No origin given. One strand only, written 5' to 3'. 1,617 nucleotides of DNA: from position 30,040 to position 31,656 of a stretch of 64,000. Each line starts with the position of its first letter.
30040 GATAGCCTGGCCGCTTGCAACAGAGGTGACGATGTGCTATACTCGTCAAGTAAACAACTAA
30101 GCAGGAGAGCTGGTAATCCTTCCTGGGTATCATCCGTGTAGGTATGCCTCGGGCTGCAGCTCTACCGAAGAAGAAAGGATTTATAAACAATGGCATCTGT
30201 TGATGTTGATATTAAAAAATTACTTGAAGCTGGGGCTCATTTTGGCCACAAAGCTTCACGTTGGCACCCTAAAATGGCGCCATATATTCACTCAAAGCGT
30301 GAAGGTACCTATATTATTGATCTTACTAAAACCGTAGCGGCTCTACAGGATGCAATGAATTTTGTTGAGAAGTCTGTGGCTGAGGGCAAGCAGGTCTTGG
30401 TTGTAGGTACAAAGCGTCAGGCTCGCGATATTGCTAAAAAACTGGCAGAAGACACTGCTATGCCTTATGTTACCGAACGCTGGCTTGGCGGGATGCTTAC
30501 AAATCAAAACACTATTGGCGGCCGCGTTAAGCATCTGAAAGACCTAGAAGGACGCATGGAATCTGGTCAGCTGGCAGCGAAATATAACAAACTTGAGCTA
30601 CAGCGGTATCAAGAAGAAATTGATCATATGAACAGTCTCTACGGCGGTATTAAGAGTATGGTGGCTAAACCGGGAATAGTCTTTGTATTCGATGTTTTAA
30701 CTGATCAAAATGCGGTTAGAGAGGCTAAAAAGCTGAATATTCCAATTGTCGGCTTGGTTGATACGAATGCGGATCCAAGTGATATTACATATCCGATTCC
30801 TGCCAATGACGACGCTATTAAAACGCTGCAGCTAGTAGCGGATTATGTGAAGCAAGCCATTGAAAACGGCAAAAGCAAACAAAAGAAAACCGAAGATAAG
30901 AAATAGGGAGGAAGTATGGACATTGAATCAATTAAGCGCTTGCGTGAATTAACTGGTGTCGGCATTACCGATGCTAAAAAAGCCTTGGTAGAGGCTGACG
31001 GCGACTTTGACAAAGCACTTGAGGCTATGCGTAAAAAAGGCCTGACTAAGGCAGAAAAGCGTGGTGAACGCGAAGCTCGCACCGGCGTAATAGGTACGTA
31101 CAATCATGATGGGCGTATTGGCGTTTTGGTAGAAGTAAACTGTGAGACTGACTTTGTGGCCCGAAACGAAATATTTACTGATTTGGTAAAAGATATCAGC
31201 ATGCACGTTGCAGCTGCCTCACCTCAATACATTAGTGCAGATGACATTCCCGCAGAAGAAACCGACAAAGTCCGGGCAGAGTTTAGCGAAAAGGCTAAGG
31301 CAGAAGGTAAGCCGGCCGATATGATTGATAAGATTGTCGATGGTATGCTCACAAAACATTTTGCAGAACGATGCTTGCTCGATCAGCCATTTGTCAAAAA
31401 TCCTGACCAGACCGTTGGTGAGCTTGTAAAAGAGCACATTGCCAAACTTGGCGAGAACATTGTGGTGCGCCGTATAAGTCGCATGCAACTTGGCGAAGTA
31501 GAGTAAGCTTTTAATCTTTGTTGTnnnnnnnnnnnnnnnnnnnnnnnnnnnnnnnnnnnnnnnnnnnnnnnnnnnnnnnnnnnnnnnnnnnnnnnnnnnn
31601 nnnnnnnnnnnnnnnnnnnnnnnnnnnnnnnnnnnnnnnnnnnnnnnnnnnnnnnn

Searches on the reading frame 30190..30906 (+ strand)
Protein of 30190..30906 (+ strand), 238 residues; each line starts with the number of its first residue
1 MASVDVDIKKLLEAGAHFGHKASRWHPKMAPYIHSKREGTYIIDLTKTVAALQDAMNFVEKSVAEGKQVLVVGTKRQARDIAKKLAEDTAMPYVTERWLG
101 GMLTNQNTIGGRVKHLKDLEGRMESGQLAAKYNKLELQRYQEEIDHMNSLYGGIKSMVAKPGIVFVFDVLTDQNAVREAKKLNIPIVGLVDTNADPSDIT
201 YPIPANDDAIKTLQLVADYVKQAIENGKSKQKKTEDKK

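Call 3: search_protein_families(library=pfam, proteins=[window:30190-30906:+], max_evalue=1)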
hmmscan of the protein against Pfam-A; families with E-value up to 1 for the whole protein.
window:30190-30906:+ (238 aa): 1 family
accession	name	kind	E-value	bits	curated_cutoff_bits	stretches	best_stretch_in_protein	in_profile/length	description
PF00318.25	Ribosomal_S2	-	8.6e-81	270.7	26.1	1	11-227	1-216/216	Ribosomal protein S2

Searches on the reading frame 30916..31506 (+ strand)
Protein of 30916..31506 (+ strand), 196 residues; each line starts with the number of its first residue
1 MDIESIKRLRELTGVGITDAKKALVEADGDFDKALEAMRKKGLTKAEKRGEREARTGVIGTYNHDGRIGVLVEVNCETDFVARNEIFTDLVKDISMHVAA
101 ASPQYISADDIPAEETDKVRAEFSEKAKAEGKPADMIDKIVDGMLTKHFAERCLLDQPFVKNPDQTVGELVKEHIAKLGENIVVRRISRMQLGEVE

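Call 3: search_protein_families(library=pfam, proteins=[window:30916-31506:+], max_evalue=1)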
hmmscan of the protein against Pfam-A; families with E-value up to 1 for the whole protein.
window:30916-31506:+ (196 aa): 7 families
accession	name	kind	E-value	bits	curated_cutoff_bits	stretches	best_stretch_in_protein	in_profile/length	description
PF00889.24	EF_TS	-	1.5e-37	129.6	27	1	53-194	76-204/204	Elongation factor TS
PF25025.1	EF-Ts_N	-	0.013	15.9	33.2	1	5-36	16-48/60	Elongation factor Ts, mitochondrial, N-terminal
PF00542.24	Ribosomal_L12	-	0.041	14.6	25.9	1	3-27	13-36/67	Ribosomal protein L7/L12 C-terminal domain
PF22780.1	HI0933_like_1st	-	0.1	12.8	27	1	100-182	68-147/165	HI0933-like protein barrel and H2TH domain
PF14842.11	FliG_N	-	0.16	13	25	1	106-151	40-85/104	FliG N-terminal domain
PF24767.1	UBA_At5g58720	-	0.17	12.2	27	1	18-36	20-38/44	At5g58720 UBA-like domain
PF22566.2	UBA_8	-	0.28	11.4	26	1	6-36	7-37/46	UBA-like domain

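Call 13: list_cluster_members(proteins=[P0001, window:30916-31506:+, window:32343-32906:+])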
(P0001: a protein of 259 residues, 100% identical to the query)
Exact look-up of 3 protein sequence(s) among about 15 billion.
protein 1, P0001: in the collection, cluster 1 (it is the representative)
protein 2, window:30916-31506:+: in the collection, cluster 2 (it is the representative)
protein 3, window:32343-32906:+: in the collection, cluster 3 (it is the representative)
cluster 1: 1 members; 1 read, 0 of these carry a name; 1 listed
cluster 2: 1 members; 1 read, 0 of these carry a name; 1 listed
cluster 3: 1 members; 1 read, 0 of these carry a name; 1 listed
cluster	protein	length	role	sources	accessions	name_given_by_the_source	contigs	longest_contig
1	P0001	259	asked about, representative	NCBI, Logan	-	-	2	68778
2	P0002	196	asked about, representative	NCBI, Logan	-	-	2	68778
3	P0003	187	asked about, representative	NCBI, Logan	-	-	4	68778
